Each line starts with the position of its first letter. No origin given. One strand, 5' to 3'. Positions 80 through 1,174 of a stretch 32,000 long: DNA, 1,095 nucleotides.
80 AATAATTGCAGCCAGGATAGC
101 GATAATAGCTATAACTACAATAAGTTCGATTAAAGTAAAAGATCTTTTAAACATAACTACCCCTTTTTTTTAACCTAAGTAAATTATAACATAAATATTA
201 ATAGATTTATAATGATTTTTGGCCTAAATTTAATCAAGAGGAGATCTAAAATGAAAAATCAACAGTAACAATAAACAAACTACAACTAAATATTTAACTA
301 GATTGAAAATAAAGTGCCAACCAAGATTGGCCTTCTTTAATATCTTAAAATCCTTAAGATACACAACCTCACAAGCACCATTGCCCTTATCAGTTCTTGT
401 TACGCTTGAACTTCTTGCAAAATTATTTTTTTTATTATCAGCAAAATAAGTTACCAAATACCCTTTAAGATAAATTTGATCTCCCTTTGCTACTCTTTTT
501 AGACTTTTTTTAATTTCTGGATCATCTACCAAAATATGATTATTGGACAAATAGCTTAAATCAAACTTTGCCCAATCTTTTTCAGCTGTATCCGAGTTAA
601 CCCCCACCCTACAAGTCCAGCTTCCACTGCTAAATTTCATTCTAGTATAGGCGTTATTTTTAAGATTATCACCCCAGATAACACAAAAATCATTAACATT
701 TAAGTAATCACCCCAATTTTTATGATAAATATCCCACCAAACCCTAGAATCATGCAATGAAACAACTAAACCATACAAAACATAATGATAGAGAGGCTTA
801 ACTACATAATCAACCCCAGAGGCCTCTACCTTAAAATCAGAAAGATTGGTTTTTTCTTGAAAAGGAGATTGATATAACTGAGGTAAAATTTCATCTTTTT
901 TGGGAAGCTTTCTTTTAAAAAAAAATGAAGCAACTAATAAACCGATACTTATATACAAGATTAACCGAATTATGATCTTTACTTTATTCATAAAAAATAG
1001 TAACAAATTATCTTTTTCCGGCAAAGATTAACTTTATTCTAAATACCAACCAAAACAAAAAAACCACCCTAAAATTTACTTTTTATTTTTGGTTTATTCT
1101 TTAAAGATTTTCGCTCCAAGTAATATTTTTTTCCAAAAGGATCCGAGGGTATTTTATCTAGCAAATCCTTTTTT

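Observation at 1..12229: Non-canonical T2SS/T4P-like locus: HTH, PilP/GspC-like anchor, HExxH protein, split secretin, MshE-type ATPase, pilins, ABC-2 module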

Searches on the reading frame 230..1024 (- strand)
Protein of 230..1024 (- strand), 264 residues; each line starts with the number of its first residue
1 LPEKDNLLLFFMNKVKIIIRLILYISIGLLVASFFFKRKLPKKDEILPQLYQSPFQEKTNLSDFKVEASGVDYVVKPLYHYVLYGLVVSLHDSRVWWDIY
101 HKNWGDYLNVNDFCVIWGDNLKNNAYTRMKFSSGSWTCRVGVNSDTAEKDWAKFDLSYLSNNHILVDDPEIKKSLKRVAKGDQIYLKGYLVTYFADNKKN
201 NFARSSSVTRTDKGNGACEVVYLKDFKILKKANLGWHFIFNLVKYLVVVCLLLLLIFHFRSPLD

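Call 6: search_protein_families(library=pfam, proteins=[window:230-1024:-], max_evalue=0.01)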
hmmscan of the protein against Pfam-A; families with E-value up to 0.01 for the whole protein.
window:230-1024:- (264 aa): 0 families

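Call 8: find_encoding_contigs(protein=window:230-1024:-, flank=10000, max_places=6)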
Protein window:230-1024:- (264 aa): no gene with exactly this product is on record in the collection.

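Call 14: search_protein_families(library=ncbifam, proteins=[window:230-1024:-], max_evalue=0.01)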
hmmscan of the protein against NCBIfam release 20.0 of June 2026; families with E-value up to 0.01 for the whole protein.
window:230-1024:- (264 aa): 0 families

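Call 20: find_homologous_proteins(query=window:230-991:-, max_evalue=0.001)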
Query window:230-991:- (253 aa): 84 proteins with E <= 0.001 among 749 candidates.
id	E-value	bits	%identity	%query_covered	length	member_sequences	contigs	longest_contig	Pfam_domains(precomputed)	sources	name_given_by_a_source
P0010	3.7e-168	576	100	100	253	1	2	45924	-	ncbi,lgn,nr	ncbi:MAG: hypothetical protein K9L84_03565 [Candidatus Omnitrophica bacterium]|nr:hypothetical prote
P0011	1.0e-119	417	70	99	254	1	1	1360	-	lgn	-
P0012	2.3e-89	317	55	99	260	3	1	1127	-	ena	-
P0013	1.3e-77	279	52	91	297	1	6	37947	-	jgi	-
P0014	1.4e-74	269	47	98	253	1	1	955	-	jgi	-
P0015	4.7e-71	257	47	93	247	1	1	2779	-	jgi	-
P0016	2.5e-70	255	49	97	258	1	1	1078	-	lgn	-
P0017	1.6e-68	249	49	96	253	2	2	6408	-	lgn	-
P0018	2.1e-68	249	47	96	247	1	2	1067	-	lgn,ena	-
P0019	1.7e-67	246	48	91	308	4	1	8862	-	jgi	-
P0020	4.2e-66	241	48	91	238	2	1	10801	-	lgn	-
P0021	5.3e-66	241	47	89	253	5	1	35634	-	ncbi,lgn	-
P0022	9.5e-66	240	45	96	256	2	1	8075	-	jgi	-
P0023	1.1e-65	240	44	99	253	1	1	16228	-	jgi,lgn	jgi:hypothetical protein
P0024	4.1e-65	238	46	90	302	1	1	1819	-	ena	-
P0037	6.7e-62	227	42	95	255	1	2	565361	-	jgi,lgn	jgi:hypothetical protein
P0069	2.9e-46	176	37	91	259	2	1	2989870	-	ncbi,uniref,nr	ncbi:hypothetical protein GWK36_00340 [Caldichromatium japonicum]|uniref:Uncharacterized protein n=1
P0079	4.5e-42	162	39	96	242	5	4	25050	-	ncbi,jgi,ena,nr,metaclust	ncbi:MAG: hypothetical protein A2905_02065 [Candidatus Levybacteria bacterium RIFCSPLOWO2_01_FULL_36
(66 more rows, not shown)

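Call 22: find_encoding_contigs(protein=P0069, flank=8000, max_places=1)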
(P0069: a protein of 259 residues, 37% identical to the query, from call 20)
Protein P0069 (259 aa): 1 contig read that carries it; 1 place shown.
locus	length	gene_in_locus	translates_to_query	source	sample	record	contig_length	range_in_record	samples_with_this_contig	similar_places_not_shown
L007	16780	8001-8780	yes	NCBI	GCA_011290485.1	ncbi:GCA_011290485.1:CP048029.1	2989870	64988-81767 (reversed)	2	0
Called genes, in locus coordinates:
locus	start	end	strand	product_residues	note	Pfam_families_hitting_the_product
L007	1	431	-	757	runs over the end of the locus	PF01966:HD, PF13328:HD_4, PF04607:RelA_SpoT, PF02824:TGS, PF28438:RelA_RIS, PF01842:ACT (weak), PF13291:ACT_4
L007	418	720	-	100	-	PF01192:RNA_pol_Rpb6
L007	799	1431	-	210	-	PF00625:Guanylate_kin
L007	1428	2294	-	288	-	PF03755:YicC-like_N, PF08340:YicC-like_C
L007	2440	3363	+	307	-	PF00069:Pkinase, PF07714:PK_Tyr_Ser-Thr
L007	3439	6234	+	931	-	PF00311:PEPcase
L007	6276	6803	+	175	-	PF14520:HHH_5 (faint), PF06514:PsbU (weak), PF12836:HHH_3, PF00633:HHH (weak), PF03934:T2SSK (weak), PF14716:HHH_8 (faint)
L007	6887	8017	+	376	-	PF13439:Glyco_transf_4, PF13579:Glyco_trans_4_4, PF20706:GT4-conflict, PF00534:Glycos_transf_1, PF13692:Glyco_trans_1_4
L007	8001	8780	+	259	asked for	-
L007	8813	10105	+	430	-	PF04932:Wzy_C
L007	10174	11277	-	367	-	PF13439:Glyco_transf_4, PF13579:Glyco_trans_4_4, PF00534:Glycos_transf_1, PF13692:Glyco_trans_1_4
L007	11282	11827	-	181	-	PF13592:HTH_33, PF13358:DDE_3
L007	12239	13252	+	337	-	PF07238:PilZ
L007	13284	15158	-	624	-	PF01134:GIDA, PF12831:FAD_oxidored, PF21680:GIDA_C_1st, PF13932:SAM_GIDA_C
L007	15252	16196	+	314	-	PF20030:bpMoxR (weak), PF00004:AAA (weak), PF07726:AAA_3, PF07728:AAA_5, PF17863:AAA_lid_2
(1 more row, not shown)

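Call 23: find_encoding_contigs(protein=P0037, flank=10000, max_places=1)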
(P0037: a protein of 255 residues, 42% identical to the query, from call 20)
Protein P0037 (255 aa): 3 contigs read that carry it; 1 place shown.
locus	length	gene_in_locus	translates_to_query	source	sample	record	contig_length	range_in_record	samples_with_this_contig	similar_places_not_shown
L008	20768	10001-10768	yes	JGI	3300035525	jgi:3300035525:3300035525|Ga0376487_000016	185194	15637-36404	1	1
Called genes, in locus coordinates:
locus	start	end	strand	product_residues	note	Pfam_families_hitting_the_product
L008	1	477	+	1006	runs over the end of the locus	PF00873:ACR_tran, PF03176:MMPL (faint)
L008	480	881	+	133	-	PF01740:STAS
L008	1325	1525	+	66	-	PF00313:CSD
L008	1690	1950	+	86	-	-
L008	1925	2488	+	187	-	-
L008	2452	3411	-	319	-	-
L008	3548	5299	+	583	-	PF00920:ILVD_EDD_N, PF24877:ILV_EDD_C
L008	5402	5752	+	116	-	-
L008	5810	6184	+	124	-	PF02537:CRCB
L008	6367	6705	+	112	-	PF02627:CMD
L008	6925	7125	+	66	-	PF00313:CSD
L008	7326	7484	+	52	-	PF01165:Ribosomal_S21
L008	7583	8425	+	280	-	PF01435:Peptidase_M48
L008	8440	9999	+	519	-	-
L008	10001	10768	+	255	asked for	-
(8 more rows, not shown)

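Call 24: find_encoding_contigs(protein=P0079, flank=8000, max_places=1)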
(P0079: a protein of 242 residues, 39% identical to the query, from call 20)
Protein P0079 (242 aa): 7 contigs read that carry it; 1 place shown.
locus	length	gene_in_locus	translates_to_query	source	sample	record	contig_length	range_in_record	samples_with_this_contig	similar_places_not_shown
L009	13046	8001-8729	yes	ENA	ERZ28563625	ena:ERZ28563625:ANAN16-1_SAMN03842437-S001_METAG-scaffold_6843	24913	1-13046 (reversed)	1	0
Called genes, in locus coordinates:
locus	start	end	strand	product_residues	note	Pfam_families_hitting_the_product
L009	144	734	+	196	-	-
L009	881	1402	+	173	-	-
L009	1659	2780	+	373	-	PF01180:DHO_dh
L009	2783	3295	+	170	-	PF01928:CYTH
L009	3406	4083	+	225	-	PF01797:Y1_Tnp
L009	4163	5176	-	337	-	-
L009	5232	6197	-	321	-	PF04015:DUF362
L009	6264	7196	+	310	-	PF00005:ABC_tran, PF13304:AAA_21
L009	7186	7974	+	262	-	PF01061:ABC2_membrane (weak)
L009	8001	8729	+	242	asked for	-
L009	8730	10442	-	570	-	-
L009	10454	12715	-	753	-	PF00535:Glycos_transf_2, PF10111:Glyco_tranf_2_2, PF13641:Glyco_tranf_2_3, PF13506:Glyco_transf_21 (faint), PF00535:Glycos_transf_2, PF13641:Glyco_tranf_2_3, PF13632:Glyco_trans_2_3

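Call 35: find_related_loci(query=A2, collection=genome_contigs, flank=10000)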
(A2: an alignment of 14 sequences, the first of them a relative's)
Query A2 (253 aa) in genome_contigs; peptide patterns used: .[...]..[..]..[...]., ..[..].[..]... (x = any residue, [..] = any of these).
395 stretches matched a pattern; 355 encode a relative of the query (tblastn E <= 1e-3); the best 80 are kept; 80 distinct loci.
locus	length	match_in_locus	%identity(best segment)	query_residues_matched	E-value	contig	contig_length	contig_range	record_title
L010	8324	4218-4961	52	3-252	9e-86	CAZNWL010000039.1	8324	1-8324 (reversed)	MAG TPA_asm: uncultured Planctomycetia bacterium isolate SRP098346_co1_239 genome assembly, contig: NODE_11585_length_83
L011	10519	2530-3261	47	5-251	5e-77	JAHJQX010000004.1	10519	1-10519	MAG: Patescibacteria group bacterium isolate OS_PC_MetaG.mb.121 OS_PC_MetaG.mb.121_k141_68081, whole genome shotgun sequ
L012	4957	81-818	45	4-252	1e-76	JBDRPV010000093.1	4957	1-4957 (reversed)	MAG: Parcubacteria group bacterium isolate MEGAHIT-group-2.138 k141_299567, whole genome shotgun sequence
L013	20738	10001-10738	46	4-252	1e-76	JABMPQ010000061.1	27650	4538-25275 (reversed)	MAG: Parcubacteria group bacterium isolate bin.624 k141_5729209, whole genome shotgun sequence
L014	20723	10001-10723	50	5-251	8e-75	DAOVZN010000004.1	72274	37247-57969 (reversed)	MAG TPA_asm: bacterium isolate CSMAG_1810 CSMAG_1810_k141_2180081_length_72274_cov_12.1387, whole genome shotgun sequenc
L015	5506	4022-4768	47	4-252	1e-74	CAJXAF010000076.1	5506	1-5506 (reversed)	TPA_asm: uncultured bacterium isolate ERR599062_bin.151_MetaBAT_v2.12.1_MAG genome assembly, contig: NODE_15142_length_5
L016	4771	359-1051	48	15-248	4e-74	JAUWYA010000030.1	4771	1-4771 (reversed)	MAG: Candidatus Nealsonbacteria bacterium isolate CSMAG_2698 CSMAG_2698_k141_680465_length_4771_cov_9.9361, whole genome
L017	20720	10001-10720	49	3-244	4e-73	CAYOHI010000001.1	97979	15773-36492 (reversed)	MAG TPA_asm: uncultured Candidatus Saccharibacteria bacterium isolate SRP200020_co1_324 genome assembly, contig: NODE_21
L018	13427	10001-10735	44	4-250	3e-71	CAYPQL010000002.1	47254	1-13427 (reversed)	MAG TPA_asm: uncultured Candidatus Saccharibacteria bacterium isolate SRP256446_co1_206 genome assembly, contig: NODE_97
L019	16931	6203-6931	46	7-251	4e-71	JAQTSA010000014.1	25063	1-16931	MAG: Candidatus Omnitrophota bacterium isolate STB_176 NODE_4289_length_25063_cov_3.410210_Sandtown_B, whole genome shot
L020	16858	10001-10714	44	1-251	3e-69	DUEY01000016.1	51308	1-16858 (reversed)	MAG TPA_asm: Dehalococcoidia bacterium isolate W281 Contig16, whole genome shotgun sequence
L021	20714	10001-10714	44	9-251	2e-69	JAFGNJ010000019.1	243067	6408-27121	MAG: Deltaproteobacteria bacterium isolate Zod_Metabat.542 k87_7441369, whole genome shotgun sequence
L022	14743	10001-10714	45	7-249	1e-68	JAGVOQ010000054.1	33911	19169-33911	MAG: Candidatus Omnitrophota bacterium isolate DeMMO3_19 c_000000024477, whole genome shotgun sequence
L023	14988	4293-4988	46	3-248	3e-68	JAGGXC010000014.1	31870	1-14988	MAG: bacterium isolate AUK142 PB_MBMC_096_c_000000000013, whole genome shotgun sequence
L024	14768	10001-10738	46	2-251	4e-68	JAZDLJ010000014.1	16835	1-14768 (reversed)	MAG: bacterium isolate MEGAHIT-group-0.590 k141_17052075, whole genome shotgun sequence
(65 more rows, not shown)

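Call 38: find_encoding_contigs(protein=P0013, flank=10000, max_places=2)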
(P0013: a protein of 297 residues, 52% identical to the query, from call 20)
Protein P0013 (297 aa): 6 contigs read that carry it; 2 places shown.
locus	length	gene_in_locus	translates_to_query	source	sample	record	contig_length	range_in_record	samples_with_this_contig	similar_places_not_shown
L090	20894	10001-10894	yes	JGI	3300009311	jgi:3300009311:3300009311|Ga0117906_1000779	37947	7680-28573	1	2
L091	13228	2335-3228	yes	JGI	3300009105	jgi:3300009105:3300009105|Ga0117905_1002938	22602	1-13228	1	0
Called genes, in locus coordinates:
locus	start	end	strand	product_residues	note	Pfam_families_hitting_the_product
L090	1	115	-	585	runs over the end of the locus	PF05524:PEP-utilisers_N, PF00391:PEP-utilizers, PF02896:PEP-utilizers_C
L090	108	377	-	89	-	PF00381:PTS-HPr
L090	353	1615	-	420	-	PF01933:CofD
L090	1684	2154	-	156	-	PF00359:PTS_EIIA_2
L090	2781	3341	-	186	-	PF01765:RRF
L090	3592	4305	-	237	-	PF00696:AA_kinase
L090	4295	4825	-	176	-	PF00889:EF_TS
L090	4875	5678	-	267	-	PF00318:Ribosomal_S2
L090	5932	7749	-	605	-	PF00664:ABC_membrane, PF02463:SMC_N (weak), PF00005:ABC_tran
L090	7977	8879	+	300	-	PF01408:GFO_IDH_MocA, PF22725:GFO_IDH_MocA_C3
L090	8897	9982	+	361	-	PF02684:LpxB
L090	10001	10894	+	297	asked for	-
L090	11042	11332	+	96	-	PF04365:BrnT_toxin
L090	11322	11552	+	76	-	-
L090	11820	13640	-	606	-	PF01134:GIDA, PF03486:HI0933_like (faint), PF12831:FAD_oxidored (weak), PF21680:GIDA_C_1st, PF13932:SAM_GIDA_C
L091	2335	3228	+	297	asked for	-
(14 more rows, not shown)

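Call 59: predict_structure(alignment_id=A2)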
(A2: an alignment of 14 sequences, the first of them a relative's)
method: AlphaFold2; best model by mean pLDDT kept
length: 253 residues; sequences in the alignment: 14
mean_pLDDT: 87.9   pTM: 0.84
mean pLDDT of the five models: 87.9, 87.5, 87.4, 86.8, 85.0
residues with pLDDT >= 90: 148; 70-90: 86; 50-70: 17; < 50: 2
segments of 3 or more residues with pLDDT < 50: none
pLDDT, mean of each block of 10 residues (from residue 1): 87 97 92 95 93 91 95 95 78 85 92 88 75 78 87 93 93 97 77 76 68 97 92 96 89 58
secondary structure, 60 per line:
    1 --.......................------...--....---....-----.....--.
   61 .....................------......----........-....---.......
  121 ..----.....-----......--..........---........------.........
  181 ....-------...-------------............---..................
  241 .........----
elements in order: H3-25 H37-40 E44-47 E53-57 E60-81 H88-93 E98-105 H107-110 H114-117 E118-122 E127-131 H137-142 E148-154 H158-165 E172-184 E192-194 E208-219 H223-249

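Call 64: fold_search(model_id=the predicted structure, library=pdb)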
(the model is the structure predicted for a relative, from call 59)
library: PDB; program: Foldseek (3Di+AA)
matches with E <= 10: 373; with E <= 0.001: 0
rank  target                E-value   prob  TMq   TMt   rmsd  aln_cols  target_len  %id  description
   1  2ccz_A                4.4e-03  0.87  0.20  0.36  12.2       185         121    7  Crystal structure of E. coli primosomol protein PriB bound to ssDNA (released 2006-09-18)
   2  3tqy_A                1.4e-02  0.89  0.23  0.47  11.2       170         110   12  Structure of a single-stranded DNA-binding protein (ssb), from Coxiella burnetii (released 2011-09-21)
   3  5odn_D                1.4e-02  0.75  0.21  0.43  11.6       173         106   13  Salinibacter ruber Single-Strand Binding protein (released 2018-08-01)
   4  4dam_H                1.5e-02  0.84  0.22  0.45  10.8       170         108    6  Crystal structure of small single-stranded DNA-binding protein from Streptomyces coelicolor (released 2013-01-16)
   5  4dam_E                1.6e-02  0.85  0.23  0.46  12.2       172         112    5  Crystal structure of small single-stranded DNA-binding protein from Streptomyces coelicolor (released 2013-01-16)
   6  5xgt_A                1.6e-02  0.82  0.20  0.43  10.8       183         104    9  Crystal structure of the N-terminal domain of Staphylococcus aureus single-stranded DNA-binding protein SsbA at 1.82 a (released 2017-08-09)
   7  6wom_A                1.7e-02  0.99  0.27  0.13   4.7       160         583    9  Crystal structure of Aspartyl-tRNA ligase from Elizabethkingia sp. (released 2020-05-13)
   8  1v1q_B                1.8e-02  0.85  0.21  0.42  12.3       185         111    7  Crystal structure of PriB- a primosomal DNA replication protein of Escherichia coli (released 2004-10-25)
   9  5odn_F                2.1e-02  0.77  0.23  0.48  11.2       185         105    8  Salinibacter ruber Single-Strand Binding protein (released 2018-08-01)
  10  4glv_H                2.5e-02  0.85  0.22  0.48  13.0       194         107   15  OBody AM3L09 bound to hen egg-white lysozyme (released 2013-08-21)
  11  3tqy_B                2.5e-02  0.82  0.23  0.48  11.2       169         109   12  Structure of a single-stranded DNA-binding protein (ssb), from Coxiella burnetii (released 2011-09-21)
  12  1v1q_A                2.5e-02  0.66  0.19  0.39  12.0       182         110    7  Crystal structure of PriB- a primosomal DNA replication protein of Escherichia coli (released 2004-10-25)
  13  2ccz_B                2.6e-02  0.82  0.21  0.40  11.6       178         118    7  Crystal structure of E. coli primosomol protein PriB bound to ssDNA (released 2006-09-18)
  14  2vw9_A                2.8e-02  0.41  0.18  0.36  13.6       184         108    8  Single stranded DNA binding protein complex from Helicobacter pylori (released 2009-06-02)
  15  3tqy_C                3.0e-02  0.69  0.21  0.43  10.1       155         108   12  Structure of a single-stranded DNA-binding protein (ssb), from Coxiella burnetii (released 2011-09-21)
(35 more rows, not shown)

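Call 92: search_protein_families(library=pfam, proteins=[window:230-991:-], max_evalue=5)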
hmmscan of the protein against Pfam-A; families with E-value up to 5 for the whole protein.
window:230-991:- (253 aa): 0 families
